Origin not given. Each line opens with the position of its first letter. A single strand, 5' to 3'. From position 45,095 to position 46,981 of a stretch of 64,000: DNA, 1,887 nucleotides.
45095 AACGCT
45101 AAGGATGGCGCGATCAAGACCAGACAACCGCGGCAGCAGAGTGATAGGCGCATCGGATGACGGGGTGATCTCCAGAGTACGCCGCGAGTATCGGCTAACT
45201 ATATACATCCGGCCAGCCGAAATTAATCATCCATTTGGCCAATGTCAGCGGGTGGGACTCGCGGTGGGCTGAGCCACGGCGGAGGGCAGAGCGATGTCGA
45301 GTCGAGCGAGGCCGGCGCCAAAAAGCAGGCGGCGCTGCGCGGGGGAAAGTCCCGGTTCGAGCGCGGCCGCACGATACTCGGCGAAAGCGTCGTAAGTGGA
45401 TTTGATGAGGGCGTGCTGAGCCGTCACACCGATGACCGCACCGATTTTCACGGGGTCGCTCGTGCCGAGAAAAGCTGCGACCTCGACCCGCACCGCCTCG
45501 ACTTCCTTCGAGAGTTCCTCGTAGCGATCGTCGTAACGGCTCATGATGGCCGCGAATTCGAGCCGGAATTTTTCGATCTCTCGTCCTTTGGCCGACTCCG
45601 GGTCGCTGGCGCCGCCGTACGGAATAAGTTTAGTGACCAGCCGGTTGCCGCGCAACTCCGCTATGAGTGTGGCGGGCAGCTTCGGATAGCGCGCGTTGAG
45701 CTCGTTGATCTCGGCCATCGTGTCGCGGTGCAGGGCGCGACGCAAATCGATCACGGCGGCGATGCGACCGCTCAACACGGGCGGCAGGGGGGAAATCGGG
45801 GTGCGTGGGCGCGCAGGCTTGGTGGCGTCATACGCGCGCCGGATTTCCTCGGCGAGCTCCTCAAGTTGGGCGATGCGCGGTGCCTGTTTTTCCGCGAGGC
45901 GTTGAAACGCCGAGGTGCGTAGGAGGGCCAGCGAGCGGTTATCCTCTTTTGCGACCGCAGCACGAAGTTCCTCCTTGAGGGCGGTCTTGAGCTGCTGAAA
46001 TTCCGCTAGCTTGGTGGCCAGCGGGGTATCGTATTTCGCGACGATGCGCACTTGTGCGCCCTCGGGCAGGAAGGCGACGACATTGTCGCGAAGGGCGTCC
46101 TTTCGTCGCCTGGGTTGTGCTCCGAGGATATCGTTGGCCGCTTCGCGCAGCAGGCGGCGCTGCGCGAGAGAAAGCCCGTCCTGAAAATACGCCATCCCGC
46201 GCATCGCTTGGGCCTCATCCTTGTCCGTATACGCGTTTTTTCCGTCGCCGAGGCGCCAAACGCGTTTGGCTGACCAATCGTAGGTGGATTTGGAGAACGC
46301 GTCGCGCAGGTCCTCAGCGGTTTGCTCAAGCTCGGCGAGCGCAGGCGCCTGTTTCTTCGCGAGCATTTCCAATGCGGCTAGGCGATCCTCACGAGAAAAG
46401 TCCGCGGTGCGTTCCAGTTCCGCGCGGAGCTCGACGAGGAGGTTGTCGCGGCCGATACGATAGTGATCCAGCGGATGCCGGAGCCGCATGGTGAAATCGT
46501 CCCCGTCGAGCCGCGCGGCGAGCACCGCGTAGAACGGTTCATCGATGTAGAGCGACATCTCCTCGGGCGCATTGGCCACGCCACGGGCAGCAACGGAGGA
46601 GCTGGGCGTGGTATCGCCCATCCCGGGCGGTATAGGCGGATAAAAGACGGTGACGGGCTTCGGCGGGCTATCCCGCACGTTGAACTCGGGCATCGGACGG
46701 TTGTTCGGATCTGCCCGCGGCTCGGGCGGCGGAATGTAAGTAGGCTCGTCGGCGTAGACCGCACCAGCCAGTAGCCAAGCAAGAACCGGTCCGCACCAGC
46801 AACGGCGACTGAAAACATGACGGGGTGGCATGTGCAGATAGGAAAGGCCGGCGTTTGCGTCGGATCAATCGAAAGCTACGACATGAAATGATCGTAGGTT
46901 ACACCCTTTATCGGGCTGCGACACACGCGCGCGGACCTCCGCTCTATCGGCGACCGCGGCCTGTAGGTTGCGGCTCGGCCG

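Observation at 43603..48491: Uncharacterised secreted protein family expanded to four copies and tied to the phosphate-uptake genes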

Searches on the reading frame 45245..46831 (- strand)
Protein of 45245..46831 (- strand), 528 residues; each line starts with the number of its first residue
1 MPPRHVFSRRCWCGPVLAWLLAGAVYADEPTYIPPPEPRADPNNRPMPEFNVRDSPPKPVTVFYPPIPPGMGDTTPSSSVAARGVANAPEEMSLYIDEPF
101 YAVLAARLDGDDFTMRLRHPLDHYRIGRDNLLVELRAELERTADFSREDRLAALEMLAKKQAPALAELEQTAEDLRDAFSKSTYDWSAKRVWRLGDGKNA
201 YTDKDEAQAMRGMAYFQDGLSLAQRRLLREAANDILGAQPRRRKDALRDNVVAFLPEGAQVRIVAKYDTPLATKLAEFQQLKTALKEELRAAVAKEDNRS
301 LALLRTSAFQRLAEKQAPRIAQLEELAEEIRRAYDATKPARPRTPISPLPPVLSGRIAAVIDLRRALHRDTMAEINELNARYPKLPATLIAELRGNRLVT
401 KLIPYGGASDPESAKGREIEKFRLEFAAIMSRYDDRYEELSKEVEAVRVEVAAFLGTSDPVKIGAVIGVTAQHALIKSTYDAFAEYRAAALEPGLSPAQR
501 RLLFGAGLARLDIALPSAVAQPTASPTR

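Call 7: search_protein_families(library=pfam, proteins=[window:45245-46831:-], max_evalue=1)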
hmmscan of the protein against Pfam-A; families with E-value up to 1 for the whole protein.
window:45245-46831:- (528 aa): 1 family
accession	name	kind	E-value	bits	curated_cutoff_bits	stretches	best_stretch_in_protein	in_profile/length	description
PF11159.13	DUF2939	-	0.77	10.6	24.8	1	266-320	25-76/93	Protein of unknown function (DUF2939)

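Call 9: search_protein_families(library=ncbifam, proteins=[window:45245-46831:-], max_evalue=1)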
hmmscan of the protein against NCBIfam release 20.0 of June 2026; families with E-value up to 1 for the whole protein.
window:45245-46831:- (528 aa): 1 family
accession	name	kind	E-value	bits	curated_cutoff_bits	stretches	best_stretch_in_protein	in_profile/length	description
NF012003.1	PRK15459.1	equivalog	0.19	11.9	200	1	273-337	2-66/140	flagella biosynthesis chaperone FlgN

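Call 11: find_homologous_proteins(query=window:45248-46831:-)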
Query window:45248-46831:- (528 aa): 169 proteins with E <= 0.001 among 8000 candidates; the best 120 are listed.
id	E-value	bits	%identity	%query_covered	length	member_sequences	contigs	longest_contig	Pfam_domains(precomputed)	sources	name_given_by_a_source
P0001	0.0e+0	1156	100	100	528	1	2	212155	-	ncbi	-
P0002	1.2e-175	604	56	99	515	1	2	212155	-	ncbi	-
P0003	3.3e-135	470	51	91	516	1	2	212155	-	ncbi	-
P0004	2.5e-74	270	37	87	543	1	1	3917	-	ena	-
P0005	3.9e-70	256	37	82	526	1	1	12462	-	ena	-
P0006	5.5e-70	255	36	89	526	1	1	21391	-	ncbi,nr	ncbi:MAG: hypothetical protein JNL39_14415 [Opitutaceae bacterium]|nr:hypothetical protein [Opitutac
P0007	2.3e-69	253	38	84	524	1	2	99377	-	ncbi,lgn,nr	ncbi:MAG TPA: hypothetical protein VHD62_19215 [Opitutaceae bacterium]|nr:hypothetical protein [Opit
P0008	6.7e-69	252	36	84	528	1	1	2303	-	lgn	-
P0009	8.7e-69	251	37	88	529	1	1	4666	-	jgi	jgi:hypothetical protein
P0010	1.8e-68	250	37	83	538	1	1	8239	-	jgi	jgi:hypothetical protein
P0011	2.3e-68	250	38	86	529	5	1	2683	-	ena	-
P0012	8.9e-68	248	35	83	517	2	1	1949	-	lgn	-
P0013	9.6e-68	248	36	84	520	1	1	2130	-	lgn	-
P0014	3.3e-67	246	36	84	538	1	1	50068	-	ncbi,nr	ncbi:MAG: hypothetical protein EXS37_03020 [Opitutus sp.]|nr:hypothetical protein [Opitutus sp.]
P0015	3.7e-67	246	37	83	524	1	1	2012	-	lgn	-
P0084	1.9e-52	197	34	83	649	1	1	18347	-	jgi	jgi:hypothetical protein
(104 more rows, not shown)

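Call 16: find_related_loci(query=A2, collection=genome_contigs, flank=10000)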
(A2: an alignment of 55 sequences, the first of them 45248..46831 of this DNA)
Query A2 (528 aa) in genome_contigs; peptide patterns used: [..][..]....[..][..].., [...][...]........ (x = any residue, [..] = any of these).
277 stretches matched a pattern; 161 encode a relative of the query (tblastn E <= 1e-3); the best 80 are kept; 79 distinct loci.
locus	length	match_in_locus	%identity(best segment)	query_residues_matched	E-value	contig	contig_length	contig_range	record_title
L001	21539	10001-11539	35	10-523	1e-75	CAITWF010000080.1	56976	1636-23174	MAG: uncultured Opitutae bacterium isolate Umea2p1_bin-1006 genome assembly, contig: bin-1006:080/123, whole genome shot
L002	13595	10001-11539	36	4-523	2e-72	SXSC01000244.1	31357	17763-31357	MAG: Opitutaceae bacterium isolate F1-140-MAGs074 F1-140__c334638, whole genome shotgun sequence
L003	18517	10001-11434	36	58-528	7e-72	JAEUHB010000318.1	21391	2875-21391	MAG: Opitutaceae bacterium isolate new MAG-6 k141_3452927, whole genome shotgun sequence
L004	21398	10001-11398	35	62-526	4e-71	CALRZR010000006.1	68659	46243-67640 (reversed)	MAG: Opitutus sp. GAS368 isolate JJ-MA1B5-281-2-m2-bin99 genome assembly, contig: JJ-MA1B5-281-C121, whole genome shotgu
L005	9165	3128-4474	36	82-523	1e-70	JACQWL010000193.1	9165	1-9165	MAG: Verrucomicrobia bacterium isolate NC_groundwater_1488_Ag_S-0.65um_64_31 S_p65_S5_coassembly_k141_1624866, whole gen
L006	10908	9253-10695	36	54-522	4e-70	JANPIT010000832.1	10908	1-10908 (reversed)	MAG: Opitutaceae bacterium isolate VAR_61_metabat_518 VAR_61_k141_1199659, whole genome shotgun sequence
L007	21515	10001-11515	36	15-526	2e-69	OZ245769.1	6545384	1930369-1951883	MAG: Opitutaceae bacterium isolate 87035611-dba6-4fad-85e7-91fe16b41bdc genome assembly, chromosome: 1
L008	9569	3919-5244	35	89-526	8e-69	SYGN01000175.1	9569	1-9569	MAG: Opitutaceae bacterium isolate F1-60-MAGs102 F1-60__c321647, whole genome shotgun sequence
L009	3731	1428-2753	35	89-526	6e-69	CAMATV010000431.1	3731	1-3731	MAG: Opitutus sp. GAS368 isolate LH-05nov19-62 genome assembly, contig: LH-05nov19-C68903, whole genome shotgun sequence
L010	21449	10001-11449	33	47-528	1e-66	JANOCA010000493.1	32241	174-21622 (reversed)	MAG: Opitutaceae bacterium isolate VAR_17_metabat_85 VAR_17_k141_2907727, whole genome shotgun sequence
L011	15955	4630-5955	35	89-526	1e-66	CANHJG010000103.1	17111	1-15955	MAG: Opitutae bacterium isolate RE-23may17-750 genome assembly, contig: RE-23may17-C11532, whole genome shotgun sequence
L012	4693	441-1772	38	84-523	2e-66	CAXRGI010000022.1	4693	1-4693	MAG: Opitutales bacterium isolate CJ01B_8.70 genome assembly, contig: k141_455961, whole genome shotgun sequence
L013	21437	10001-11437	36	47-524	4e-66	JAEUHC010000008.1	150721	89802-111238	MAG: Opitutaceae bacterium isolate new MAG-7 k141_628895, whole genome shotgun sequence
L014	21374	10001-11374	38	65-523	3e-66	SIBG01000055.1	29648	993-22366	MAG: Opitutus sp. isolate Baikal-deep-G227 BACOMB-C7002, whole genome shotgun sequence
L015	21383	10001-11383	37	71-527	4e-65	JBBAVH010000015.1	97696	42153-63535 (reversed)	MAG: Opitutaceae bacterium isolate EUL_318 ctg15-EUL_318, whole genome shotgun sequence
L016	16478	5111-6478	35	73-522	6e-65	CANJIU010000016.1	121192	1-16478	MAG: Opitutae bacterium isolate RH-23may17-1042 genome assembly, contig: RH-23may17-C972, whole genome shotgun sequence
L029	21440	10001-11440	33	50-517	2e-58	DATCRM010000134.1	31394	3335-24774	MAG TPA_asm: Lacunisphaera sp. isolate SMAG_U7279 k141_959699, whole genome shotgun sequence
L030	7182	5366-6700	36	79-523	3e-58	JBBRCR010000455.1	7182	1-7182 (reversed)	MAG: Opitutales bacterium isolate Co_metawrap_2411 Cmw_2411_k141_19836016_length_7182_cov_8.0000, whole genome shotgun s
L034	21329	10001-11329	34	89-522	5e-56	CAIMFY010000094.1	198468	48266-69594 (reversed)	MAG: uncultured Opitutae bacterium isolate Umea2p3_bin-1644 genome assembly, contig: bin-1644:094/124, whole genome shot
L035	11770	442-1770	34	88-516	5e-56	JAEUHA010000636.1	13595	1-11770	MAG: Opitutaceae bacterium isolate new MAG-5 k141_1213828, whole genome shotgun sequence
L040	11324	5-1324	34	88-523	8e-55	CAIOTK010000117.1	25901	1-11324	MAG: uncultured Opitutae bacterium isolate ErkenSummer_bin-1681 genome assembly, contig: bin-1681:117/514, whole genome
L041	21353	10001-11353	34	88-523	1e-54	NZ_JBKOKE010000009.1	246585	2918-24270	Horticoccus sp. 23ND18S-11 23ND18S-11_9, whole genome shotgun sequence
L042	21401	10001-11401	33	58-516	1e-54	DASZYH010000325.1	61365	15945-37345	MAG TPA_asm: Opitutaceae bacterium isolate SMAG_U6205 k141_120073, whole genome shotgun sequence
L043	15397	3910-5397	32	30-515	1e-54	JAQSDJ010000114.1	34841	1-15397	MAG: Lacunisphaera sp. isolate K-2018 MAG004 NODE_239_length_34841_cov_6.881590, whole genome shotgun sequence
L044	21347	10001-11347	35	88-522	6e-55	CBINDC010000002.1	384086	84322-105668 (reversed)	MAG TPA_asm: uncultured Nibricoccus sp. isolate SRR16817057_binner13_Refined_26 genome assembly, contig: ERZ27394128.5,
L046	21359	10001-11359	36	88-528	4e-54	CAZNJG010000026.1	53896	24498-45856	MAG TPA_asm: uncultured Opitutaceae bacterium isolate SRP344714_co2_250 genome assembly, contig: NODE_1380_length_53896_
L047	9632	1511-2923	32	60-522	5e-54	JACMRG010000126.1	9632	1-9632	MAG: Opitutaceae bacterium isolate LF-bin-497 FL-bin-497-contig-k141_756913, whole genome shotgun sequence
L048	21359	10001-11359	37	88-528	9e-54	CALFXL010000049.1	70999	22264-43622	MAG TPA_asm: uncultured Opitutaceae bacterium isolate SRR4028131_bin.109_CONCOCT_v1.1_MAG genome assembly, contig: ERZ79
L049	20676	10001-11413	32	60-522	9e-54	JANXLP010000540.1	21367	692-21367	MAG: Opitutaceae bacterium isolate 336R_concoct_124_sub 336R_k141_2040062, whole genome shotgun sequence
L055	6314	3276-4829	32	22-522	2e-52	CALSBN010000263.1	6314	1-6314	MAG: Opitutus sp. GAS368 isolate JJ-MIS3-109-4-m2-bin120 genome assembly, contig: JJ-MIS3-109-C1211, whole genome shotgu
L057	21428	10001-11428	35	60-518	3e-52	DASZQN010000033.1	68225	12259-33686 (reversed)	MAG TPA_asm: Opitutaceae bacterium isolate SMAG_U5999 k141_596454, whole genome shotgun sequence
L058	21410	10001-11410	34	61-522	7e-52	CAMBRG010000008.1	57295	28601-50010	MAG: Opitutus sp. GAS368 isolate MiE-14oct19-218 genome assembly, contig: MiE-14oct19-C543, whole genome shotgun sequenc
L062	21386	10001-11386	33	71-523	1e-50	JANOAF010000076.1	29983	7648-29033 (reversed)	MAG: Opitutaceae bacterium isolate VAR_18_metabat_349 VAR_18_k141_159750, whole genome shotgun sequence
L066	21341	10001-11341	34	68-522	1e-50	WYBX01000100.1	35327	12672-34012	MAG: Verrucomicrobiia bacterium isolate VER2 k127_549378, whole genome shotgun sequence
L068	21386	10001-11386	32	62-515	8e-50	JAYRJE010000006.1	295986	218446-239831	MAG: Candidatus Didemnitutus sp. isolate SZ_szas3bin.11 NODE_46_length_295986_cov_7.04713, whole genome shotgun sequence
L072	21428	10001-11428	32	61-528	5e-49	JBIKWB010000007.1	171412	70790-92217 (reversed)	MAG: Opitutaceae bacterium isolate ME2015-09-01_3300035663_group6_bin66 Rohwer_bin2655_scaffold_23_c1, whole genome shot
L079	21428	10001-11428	33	61-528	5e-48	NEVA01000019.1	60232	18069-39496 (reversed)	MAG: Opitutia bacterium Tous-C4FEB Opitutae-Tous-C4FEB-C19, whole genome shotgun sequence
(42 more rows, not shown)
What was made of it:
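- All loci are from Opitutales (call 16).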

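Call 18: search_solved_structures(query=A2, max_evalue=10)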
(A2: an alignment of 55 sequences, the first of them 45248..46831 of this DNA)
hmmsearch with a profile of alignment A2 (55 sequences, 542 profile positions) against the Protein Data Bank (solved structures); distinct sequences matched with E-value up to 10: 15.
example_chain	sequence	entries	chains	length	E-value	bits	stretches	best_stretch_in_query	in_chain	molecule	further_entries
3usy_A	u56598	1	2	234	0.011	17.7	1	349-497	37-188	Flagellar motor switch protein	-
3usw_A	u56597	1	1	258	0.015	17.2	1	348-497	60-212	Flagellar motor switch protein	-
5j10_A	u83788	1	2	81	0.31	12.9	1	322-396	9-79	peptide design 2L4HC2_24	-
9qn7_A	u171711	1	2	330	0.33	12.8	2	364-469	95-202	Talin-1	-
3dyj_A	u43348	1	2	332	0.33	12.8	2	364-469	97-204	TALIN-1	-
4kaw_X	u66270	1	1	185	0.4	12.5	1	387-484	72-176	Ribosome-recycling factor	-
4kb4_A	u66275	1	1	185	0.44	12.4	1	387-484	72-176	Ribosome-recycling factor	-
1wqf_A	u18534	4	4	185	0.45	12.4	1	387-484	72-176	Ribosome recycling factor | Ribosome-recycling factor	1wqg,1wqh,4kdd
4kb2_A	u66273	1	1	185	0.53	12.1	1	387-484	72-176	Ribosome-recycling factor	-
4kc6_A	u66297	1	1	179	0.64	11.8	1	387-483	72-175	Ribosome-recycling factor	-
2p0s_A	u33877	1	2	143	0.7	11.7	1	344-407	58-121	ABC transporter, permease protein, putative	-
9z3k_A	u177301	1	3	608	0.8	11.5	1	324-488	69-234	SPIKE PROTEIN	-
7us6_A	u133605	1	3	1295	4.8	9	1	379-490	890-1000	Spike glycoprotein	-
7usa_A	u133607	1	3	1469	5.5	8.7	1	379-490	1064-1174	Spike glycoprotein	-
5cwb_A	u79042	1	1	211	5.9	8.7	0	339-491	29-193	Designed helical repeat protein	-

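Call 19: search_protein_families(library=pfam, alignment_id=A2, max_evalue=0.1)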
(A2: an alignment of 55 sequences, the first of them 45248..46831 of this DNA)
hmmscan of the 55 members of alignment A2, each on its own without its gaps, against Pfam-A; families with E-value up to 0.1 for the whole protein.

A. member 1, window:45248-46831:- (528 aa): 0 families

B. families by the number of members that match (of 55 scanned): 31 families (the first 25 are shown)
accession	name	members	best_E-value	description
PF20769.2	YPEB_N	5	0.016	YpeB N-terminal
PF03245.18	Phage_lysis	4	0.0021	Bacteriophage Rz lysis protein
PF14362.11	DUF4407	2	1.6e-05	Domain of unknown function (DUF4407)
PF04778.17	LMP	2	0.00025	LMP repeated region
PF16326.10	ABC_tran_CTD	2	0.041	ABC transporter C-terminal domain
PF23921.1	DUF7260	1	5.5e-05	Domain of unknown function (DUF7260)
PF05008.21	V-SNARE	1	0.0024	Vesicle transport v-SNARE protein N-terminus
PF15615.11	TerB_C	1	0.003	TerB-C domain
PF16231.10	DUF4890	1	0.0055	Domain of unknown function (DUF4890)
PF05400.18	FliT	1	0.006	Flagellar protein FliT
PF16861.10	Carbam_trans_C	1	0.0081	Carbamoyltransferase C-terminus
PF09130.16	DUF1932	1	0.0091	Domain of unknown function (DUF1932)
PF02627.25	CMD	1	0.012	Carboxymuconolactone decarboxylase family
PF12137.13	RapA_C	1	0.013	RNA polymerase recycling family C-terminal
PF18305.6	DNA_pol_A_exoN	1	0.019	3' to 5' exonuclease C-terminal domain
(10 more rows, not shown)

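Call 20: predict_structure(alignment_id=A2)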
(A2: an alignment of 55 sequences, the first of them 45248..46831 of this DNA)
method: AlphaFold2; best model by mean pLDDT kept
length: 528 residues; sequences in the alignment: 55
mean_pLDDT: 85.0   pTM: 0.81
mean pLDDT of the five models: 85.0, 84.6, 83.3, 82.7, 82.4
residues with pLDDT >= 90: 325; 70-90: 105; 50-70: 46; < 50: 52
segments of 3 or more residues with pLDDT < 50: 1-34, 45-53, 242-244, 525-528
pLDDT, mean of each block of 10 residues (from residue 1): 40 43 38 52 54 63 91 65 75 95 92 91 98 98 95 98 98 95 65 75 90 94 95 83 56 81 89 95 97 91 93 98 97 89 84 96 91 90 91 87 91 95 97 97 98 98 97 90 92 97 95 88 54
secondary structure, 60 per line:
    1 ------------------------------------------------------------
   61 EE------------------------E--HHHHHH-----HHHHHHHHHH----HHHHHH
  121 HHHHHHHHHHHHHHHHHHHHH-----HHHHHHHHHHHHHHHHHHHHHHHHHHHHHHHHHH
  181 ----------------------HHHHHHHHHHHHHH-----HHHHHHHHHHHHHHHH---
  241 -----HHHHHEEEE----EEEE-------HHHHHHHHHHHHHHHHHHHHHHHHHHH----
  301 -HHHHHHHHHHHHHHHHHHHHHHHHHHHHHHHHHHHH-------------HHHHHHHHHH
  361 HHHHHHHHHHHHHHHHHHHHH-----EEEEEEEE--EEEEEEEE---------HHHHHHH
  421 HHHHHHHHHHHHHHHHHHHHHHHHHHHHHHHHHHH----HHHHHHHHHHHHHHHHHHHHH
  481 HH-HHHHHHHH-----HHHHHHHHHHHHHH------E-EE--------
elements in order: H90-95 H101-110 H115-141 H147-180 H203-216 H222-237 H246-250 E251-254 E259-262 H270-296 H302-337 H351-381 E387-394 E397-404 H414-455 H460-482 H484-491 H497-510
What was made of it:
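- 45245..46831 (-): famB, the second tandem paralogue (528 aa). This copy was modelled with AlphaFold2. Model pLDDT 85, pTM 0.81 (call 20).
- On PstS-type periplasmic phosphate-binding proteins (PBP fold): The model is all-helical with two small beta-hairpins (call 20).
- Closest known: Periplasmic co-sensor proteins encoded with their kinase. Different: This family is an all-helical repeat protein with no PBP match (calls 7, 20).
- It is exported, all-helical and built of hairpins (call 20). The long helices (up to 42 residues) could span part of the periplasm (call 20). There is no beta-barrel, lipid anchor or OmpA-like domain (calls 7, 20).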

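Call 22: search_protein_representatives(alignment_id=A2)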
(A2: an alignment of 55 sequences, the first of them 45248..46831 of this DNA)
Query: 55 sequences, 542 profile positions. Proteins with E-value up to 0.001 (for the whole library): 573; up to 1e-10: 506; up to 1e-30: 391. The best 150 are listed.
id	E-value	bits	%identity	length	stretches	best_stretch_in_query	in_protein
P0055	1.3e-198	677.6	-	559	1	13-530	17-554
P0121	8.6e-189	645.2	-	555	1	14-538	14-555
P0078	2.3e-184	630.5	-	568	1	9-535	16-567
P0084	8.8e-178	608.8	-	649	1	54-538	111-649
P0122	3.7e-170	583.6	-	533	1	53-541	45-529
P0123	7.9e-170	582.6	-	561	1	9-538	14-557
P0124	7.1e-168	576.1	-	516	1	56-541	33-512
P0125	2.9e-162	557.6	-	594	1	48-540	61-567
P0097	4.0e-161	553.8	-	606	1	13-536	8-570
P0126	2.7e-158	544.5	-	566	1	7-528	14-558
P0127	1.1e-157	542.5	-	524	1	61-541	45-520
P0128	1.9e-157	541.7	-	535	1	60-541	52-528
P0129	2.4e-157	541.4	-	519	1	66-541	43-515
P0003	9.8e-157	539.4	-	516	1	58-541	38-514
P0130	1.0e-156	539.3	-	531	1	65-541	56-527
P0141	4.8e-149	514.0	-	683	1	14-536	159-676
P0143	5.8e-148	510.4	-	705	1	50-535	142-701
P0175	2.4e-128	445.7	-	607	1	9-541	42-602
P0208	2.6e-118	412.5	-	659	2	9-396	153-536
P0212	2.5e-117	409.3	-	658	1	13-534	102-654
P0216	1.4e-116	406.8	-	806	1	32-538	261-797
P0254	8.7e-106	371.2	-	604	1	69-541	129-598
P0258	8.9e-105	367.9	-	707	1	58-534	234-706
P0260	1.1e-104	367.6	-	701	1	56-533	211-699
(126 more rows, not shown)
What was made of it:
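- There are 169 homologues in the word-indexed search (call 11) and 573 representative clusters in the full profile search (call 22).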

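Call 42: search_protein_families(library=pfam, proteins=[L015:9183-9815:+, L015:11409-13679:-, L015:7927-9036:-, L042:8628-9584:-, L042:11467-13350:+, L042:13542-15881:-, L013:7914-9812:-, L013:11705-12370:-, L029:8375-9301:-, L029:11465-12892:+], max_evalue=0.00001)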
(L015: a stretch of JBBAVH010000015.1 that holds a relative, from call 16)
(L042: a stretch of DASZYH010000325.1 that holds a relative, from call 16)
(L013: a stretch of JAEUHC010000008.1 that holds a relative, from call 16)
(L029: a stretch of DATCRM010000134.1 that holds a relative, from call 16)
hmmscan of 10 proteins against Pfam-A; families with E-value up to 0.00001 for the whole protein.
L015:9183-9815:+ (210 aa): 0 families

L015:11409-13679:- (756 aa): 2 families
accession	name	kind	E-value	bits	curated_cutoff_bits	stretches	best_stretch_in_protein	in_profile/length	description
PF05226.16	CHASE2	-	1.7e-35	123.2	26.3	1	22-377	4-248/257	CHASE2 domain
PF00211.25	Guanylate_cyc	-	4.5e-16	59.4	21.9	1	479-624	8-142/183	Adenylate and Guanylate cyclase catalytic domain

L015:7927-9036:- (369 aa): 2 families
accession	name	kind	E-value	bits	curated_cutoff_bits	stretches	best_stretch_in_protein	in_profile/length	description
PF14031.13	D-ser_dehydrat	-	1.9e-17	64.1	22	1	261-349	1-97/97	Putative serine dehydratase domain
PF01168.26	Ala_racemase_N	-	1e-14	55.2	24.1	1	21-230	1-203/220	Alanine racemase, N-terminal domain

L042:8628-9584:- (318 aa): 1 family
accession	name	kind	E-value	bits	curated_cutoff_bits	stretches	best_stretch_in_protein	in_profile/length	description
PF13277.11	YmdB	-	4.5e-98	328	27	1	63-312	1-251/253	YmdB-like protein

L042:11467-13350:+ (627 aa): 3 families
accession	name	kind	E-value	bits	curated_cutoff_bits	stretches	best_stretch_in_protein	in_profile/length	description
PF02775.26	TPP_enzyme_C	-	2.7e-49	167.3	21.9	1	442-603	1-151/151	Thiamine pyrophosphate enzyme, C-terminal TPP binding domain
PF00205.28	TPP_enzyme_M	-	5.4e-49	165.8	30.4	1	248-381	2-136/137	Thiamine pyrophosphate enzyme, central domain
PF02776.23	TPP_enzyme_N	-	4.4e-37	126.9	26.8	1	55-171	1-118/119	Thiamine pyrophosphate enzyme, N-terminal TPP binding domain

L042:13542-15881:- (779 aa): 2 families
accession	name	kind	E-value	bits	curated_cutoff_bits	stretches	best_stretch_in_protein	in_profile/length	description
PF05226.16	CHASE2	-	3.6e-26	92.7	26.3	1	46-399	7-254/257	CHASE2 domain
PF00211.25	Guanylate_cyc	-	1.3e-18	67.6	21.9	1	500-683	7-174/183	Adenylate and Guanylate cyclase catalytic domain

L013:7914-9812:- (632 aa): 2 families
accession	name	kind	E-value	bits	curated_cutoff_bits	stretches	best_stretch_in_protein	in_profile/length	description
PF02690.20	Na_Pi_cotrans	-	1.1e-55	187.9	29.1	2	79-218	1-136/137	Na+/Pi-cotransporter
PF01895.24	PhoU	-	1.3e-08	35.5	23.5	1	563-616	31-87/89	PhoU domain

L013:11705-12370:- (221 aa): 0 families

L029:8375-9301:- (308 aa): 0 families

L029:11465-12892:+ (475 aa): 1 family
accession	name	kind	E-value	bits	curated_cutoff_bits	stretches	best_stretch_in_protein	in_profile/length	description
PF02518.31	HATPase_c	-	5.6e-19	69.1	26.4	1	372-471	7-110/111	Histidine kinase-, DNA gyrase B-, and HSP90-like ATPase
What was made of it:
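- divergent from a Na/Pi cotransporter-PhoU fusion (L013, call 42);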
